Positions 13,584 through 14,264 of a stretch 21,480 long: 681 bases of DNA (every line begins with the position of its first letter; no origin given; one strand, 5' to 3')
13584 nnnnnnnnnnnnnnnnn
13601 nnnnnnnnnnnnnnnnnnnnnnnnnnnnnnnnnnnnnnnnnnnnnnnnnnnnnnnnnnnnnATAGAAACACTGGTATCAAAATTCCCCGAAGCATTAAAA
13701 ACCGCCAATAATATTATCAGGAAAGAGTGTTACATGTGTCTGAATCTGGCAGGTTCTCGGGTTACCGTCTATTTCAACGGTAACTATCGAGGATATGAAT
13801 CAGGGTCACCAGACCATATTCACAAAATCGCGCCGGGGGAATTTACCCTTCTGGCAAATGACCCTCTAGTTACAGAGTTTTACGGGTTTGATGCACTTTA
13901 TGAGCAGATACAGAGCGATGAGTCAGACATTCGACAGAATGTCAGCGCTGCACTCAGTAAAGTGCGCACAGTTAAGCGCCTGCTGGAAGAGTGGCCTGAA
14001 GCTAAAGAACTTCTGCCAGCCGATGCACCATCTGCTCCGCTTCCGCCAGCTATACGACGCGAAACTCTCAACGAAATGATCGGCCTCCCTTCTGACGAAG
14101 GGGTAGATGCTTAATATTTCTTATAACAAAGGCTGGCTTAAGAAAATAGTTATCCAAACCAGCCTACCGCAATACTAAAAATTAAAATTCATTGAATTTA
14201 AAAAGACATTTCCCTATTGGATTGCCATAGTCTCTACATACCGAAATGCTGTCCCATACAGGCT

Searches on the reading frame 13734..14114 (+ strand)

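Call 6: search_protein_families(library=pfam, proteins=[window:13734-14114:+], max_evalue=0.01)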
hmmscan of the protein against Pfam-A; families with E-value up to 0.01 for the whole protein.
window:13734-14114:+ (126 aa): 1 family
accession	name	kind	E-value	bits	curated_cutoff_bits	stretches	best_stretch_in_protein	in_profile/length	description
PF18757.6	Nmad5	-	6.1e-35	121.6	27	1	3-119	86-206/206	Nucleotide modification associated domain 5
